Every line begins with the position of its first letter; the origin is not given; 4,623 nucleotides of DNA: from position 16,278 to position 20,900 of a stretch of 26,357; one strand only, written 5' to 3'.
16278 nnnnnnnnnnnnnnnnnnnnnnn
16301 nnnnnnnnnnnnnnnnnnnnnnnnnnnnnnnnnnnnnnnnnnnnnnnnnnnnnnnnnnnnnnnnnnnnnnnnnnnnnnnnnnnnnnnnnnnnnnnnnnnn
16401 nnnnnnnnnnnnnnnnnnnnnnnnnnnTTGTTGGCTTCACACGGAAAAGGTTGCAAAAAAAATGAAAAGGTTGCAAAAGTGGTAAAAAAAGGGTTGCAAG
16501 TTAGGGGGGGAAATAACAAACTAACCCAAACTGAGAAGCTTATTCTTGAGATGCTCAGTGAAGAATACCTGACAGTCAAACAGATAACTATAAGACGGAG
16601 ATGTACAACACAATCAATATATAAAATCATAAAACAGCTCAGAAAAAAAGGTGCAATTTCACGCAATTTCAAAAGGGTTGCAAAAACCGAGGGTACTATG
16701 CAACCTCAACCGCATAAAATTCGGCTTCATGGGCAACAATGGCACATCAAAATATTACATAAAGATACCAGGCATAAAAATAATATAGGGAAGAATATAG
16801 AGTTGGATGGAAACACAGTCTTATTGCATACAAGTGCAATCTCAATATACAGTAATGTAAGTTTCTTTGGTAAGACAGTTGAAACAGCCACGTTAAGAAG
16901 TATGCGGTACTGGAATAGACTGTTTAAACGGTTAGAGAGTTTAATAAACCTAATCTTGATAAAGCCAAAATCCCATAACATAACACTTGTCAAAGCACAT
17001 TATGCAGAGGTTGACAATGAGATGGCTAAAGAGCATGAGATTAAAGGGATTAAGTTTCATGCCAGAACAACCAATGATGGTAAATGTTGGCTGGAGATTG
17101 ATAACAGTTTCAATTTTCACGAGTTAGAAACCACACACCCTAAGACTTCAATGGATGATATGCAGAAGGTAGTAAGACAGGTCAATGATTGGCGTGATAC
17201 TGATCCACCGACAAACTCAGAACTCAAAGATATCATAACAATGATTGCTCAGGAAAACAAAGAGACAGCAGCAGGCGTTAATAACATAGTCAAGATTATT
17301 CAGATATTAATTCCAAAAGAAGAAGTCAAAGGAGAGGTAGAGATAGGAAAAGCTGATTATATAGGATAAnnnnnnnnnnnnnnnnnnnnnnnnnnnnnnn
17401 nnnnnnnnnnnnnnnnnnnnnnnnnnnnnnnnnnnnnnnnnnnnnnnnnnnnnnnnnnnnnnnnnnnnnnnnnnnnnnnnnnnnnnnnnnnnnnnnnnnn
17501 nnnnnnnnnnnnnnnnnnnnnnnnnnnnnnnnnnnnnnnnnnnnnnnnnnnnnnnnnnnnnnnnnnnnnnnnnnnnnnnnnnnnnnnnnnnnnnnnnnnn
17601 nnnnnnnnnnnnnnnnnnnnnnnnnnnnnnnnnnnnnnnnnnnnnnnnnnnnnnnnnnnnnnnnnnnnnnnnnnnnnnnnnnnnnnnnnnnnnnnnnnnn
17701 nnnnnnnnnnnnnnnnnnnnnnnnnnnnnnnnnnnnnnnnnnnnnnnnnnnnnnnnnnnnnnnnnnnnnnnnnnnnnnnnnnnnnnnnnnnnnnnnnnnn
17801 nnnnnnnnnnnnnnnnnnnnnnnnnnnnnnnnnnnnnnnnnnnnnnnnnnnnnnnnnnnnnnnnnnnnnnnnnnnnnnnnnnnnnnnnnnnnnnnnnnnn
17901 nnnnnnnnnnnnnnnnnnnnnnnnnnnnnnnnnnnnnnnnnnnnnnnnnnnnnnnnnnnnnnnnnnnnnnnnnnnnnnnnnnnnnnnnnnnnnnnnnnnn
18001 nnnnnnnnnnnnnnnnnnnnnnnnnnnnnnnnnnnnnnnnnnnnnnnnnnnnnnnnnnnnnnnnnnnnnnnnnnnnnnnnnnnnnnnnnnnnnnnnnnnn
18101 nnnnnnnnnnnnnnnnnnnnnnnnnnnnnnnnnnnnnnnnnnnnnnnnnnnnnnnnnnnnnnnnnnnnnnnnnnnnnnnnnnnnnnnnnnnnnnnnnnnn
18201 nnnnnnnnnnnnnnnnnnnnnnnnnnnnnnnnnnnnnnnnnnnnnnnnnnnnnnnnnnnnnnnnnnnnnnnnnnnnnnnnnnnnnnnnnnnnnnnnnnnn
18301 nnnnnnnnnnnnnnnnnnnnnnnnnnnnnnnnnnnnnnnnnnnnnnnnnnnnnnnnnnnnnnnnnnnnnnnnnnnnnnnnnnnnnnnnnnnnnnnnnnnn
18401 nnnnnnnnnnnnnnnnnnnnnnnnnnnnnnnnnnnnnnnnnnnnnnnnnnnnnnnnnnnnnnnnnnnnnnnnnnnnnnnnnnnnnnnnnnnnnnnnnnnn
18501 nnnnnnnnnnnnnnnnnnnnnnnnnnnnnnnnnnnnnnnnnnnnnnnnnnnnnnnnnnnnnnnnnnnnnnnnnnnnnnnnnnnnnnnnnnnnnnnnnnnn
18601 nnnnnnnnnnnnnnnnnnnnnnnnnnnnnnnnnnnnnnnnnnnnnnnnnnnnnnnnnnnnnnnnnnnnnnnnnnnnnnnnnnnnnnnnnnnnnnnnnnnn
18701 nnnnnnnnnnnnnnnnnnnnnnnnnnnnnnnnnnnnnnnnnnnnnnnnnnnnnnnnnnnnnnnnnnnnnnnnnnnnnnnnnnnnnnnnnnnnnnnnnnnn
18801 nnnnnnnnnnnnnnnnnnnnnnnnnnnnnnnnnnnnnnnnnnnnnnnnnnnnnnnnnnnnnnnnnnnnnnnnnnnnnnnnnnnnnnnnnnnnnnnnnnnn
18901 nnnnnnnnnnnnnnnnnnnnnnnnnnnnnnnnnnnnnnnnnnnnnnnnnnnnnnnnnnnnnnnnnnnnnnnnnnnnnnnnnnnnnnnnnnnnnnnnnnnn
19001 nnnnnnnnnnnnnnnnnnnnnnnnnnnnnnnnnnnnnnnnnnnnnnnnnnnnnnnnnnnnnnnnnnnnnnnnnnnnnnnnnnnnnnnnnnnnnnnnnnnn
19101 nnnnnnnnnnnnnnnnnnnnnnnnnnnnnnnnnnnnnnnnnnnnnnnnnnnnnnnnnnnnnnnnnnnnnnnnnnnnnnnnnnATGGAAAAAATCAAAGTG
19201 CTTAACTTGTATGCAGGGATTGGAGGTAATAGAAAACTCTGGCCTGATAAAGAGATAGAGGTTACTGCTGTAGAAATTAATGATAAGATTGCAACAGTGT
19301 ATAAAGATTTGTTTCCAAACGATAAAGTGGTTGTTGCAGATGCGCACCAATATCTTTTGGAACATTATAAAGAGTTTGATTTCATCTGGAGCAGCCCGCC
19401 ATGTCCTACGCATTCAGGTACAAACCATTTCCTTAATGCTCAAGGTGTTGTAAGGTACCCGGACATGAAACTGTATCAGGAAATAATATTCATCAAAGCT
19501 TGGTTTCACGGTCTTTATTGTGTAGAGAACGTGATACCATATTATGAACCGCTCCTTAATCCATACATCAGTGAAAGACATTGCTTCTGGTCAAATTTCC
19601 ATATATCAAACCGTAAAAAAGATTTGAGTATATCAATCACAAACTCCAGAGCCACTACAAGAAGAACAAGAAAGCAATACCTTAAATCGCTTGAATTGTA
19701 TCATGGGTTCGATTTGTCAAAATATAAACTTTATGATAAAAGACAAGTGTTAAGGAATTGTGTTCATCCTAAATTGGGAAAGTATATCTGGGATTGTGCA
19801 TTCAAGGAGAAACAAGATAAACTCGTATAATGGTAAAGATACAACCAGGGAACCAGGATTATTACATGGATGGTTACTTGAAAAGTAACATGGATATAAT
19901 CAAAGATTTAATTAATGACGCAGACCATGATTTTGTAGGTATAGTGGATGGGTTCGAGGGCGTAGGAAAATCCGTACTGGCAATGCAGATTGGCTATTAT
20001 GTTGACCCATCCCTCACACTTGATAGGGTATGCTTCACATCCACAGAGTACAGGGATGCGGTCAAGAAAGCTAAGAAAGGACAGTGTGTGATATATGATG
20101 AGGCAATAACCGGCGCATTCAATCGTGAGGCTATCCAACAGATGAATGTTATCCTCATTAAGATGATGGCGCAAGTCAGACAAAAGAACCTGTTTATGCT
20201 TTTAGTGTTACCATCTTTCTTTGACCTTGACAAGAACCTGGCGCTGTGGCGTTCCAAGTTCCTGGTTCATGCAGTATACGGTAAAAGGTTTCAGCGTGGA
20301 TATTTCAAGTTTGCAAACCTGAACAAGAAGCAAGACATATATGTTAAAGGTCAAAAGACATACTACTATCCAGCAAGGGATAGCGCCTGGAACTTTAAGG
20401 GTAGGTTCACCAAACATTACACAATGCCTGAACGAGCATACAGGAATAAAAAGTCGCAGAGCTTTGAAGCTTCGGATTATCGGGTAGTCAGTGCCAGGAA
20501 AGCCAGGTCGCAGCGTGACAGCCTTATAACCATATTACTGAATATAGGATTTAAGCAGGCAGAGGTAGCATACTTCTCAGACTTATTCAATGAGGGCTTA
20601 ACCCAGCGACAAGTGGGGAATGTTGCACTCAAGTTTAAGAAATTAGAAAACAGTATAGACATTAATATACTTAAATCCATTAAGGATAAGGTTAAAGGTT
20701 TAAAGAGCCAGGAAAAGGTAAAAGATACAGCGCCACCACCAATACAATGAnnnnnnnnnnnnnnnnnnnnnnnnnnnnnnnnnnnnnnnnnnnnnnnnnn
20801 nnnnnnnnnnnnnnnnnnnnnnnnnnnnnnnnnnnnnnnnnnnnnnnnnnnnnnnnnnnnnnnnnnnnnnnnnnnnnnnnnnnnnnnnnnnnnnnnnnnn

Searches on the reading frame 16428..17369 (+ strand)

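Call 9: search_protein_families(library=pfam, proteins=[window:16428-17369:+], max_evalue=0.01)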
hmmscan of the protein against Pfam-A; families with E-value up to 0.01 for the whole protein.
window:16428-17369:+ (313 aa): 1 family
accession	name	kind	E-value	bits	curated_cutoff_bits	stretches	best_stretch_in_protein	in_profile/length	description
PF03923.18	Lipoprotein_16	-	0.0093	16.1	25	0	16-99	53-134/159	Uncharacterized lipoprotein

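Call 48: search_protein_families(library=phrogs, proteins=[window:16428-17369:+], max_evalue=0.01)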
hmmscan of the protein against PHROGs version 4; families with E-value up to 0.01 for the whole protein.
window:16428-17369:+ (313 aa): 0 families

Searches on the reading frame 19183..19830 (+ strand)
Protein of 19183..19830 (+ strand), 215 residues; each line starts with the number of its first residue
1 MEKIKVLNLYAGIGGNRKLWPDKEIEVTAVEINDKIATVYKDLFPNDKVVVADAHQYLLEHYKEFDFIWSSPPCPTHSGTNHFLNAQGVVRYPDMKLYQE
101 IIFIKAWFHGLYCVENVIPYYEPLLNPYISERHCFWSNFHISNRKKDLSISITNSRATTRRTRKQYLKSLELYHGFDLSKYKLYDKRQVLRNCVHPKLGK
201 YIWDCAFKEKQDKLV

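Call 9: search_protein_families(library=pfam, proteins=[window:19183-19830:+], max_evalue=0.01)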
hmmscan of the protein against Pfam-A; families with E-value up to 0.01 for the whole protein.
window:19183-19830:+ (215 aa): 1 family
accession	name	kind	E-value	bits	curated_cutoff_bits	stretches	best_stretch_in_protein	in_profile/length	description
PF00145.23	DNA_methylase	-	2.4e-07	31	22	1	4-78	1-75/324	C-5 cytosine-specific DNA methylase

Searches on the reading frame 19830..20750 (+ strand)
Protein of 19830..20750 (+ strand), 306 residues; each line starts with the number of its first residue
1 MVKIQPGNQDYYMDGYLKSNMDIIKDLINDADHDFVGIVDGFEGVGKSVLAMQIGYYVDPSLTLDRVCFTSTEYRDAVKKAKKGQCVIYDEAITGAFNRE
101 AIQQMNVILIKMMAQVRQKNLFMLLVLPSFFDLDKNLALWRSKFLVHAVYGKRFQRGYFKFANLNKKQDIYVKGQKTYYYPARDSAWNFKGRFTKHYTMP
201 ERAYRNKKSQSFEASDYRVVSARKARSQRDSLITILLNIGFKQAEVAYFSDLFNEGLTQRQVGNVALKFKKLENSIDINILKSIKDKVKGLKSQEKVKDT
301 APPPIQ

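Call 9: search_protein_families(library=pfam, proteins=[window:19830-20750:+], max_evalue=0.01)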
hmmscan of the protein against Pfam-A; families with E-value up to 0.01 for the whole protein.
window:19830-20750:+ (306 aa): 0 families

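Call 11: search_dna_similar(query=window:19830-20750:+, collection=phages, mode=protein, max_evalue=0.01)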
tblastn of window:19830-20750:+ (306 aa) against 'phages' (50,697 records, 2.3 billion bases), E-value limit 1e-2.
No match.

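Call 48: search_protein_families(library=phrogs, proteins=[window:19830-20750:+], max_evalue=0.01)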
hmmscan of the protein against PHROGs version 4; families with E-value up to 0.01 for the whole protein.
window:19830-20750:+ (306 aa): 2 families
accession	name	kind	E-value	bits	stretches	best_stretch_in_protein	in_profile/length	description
phrog_38691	-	unknown function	0.00011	22.7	1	32-152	24-152/258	-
phrog_5484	-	DNA, RNA and nucleotide metabolism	0.0014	19.2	1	37-138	31-148/239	DnaA-like replication initiation protein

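Call 49: search_solved_structures(query=window:19830-20750:+, max_evalue=1)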
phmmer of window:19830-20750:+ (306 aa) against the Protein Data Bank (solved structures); distinct sequences matched with E-value up to 1: 0.

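Call 118: search_protein_families(library=pfam, proteins=[window:19830-20750:+], max_evalue=10)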
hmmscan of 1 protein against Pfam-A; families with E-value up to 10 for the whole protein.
window:19830-20750:+ (306 aa): 2 families
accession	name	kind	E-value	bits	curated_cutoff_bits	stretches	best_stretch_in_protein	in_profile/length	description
PF20720.3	nSTAND3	-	0.014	15.6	27.2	1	38-121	21-104/155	Novel STAND NTPase 3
PF00931.28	NB-ARC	-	0.14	11.9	23.5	1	22-54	7-38/248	NB-ARC domain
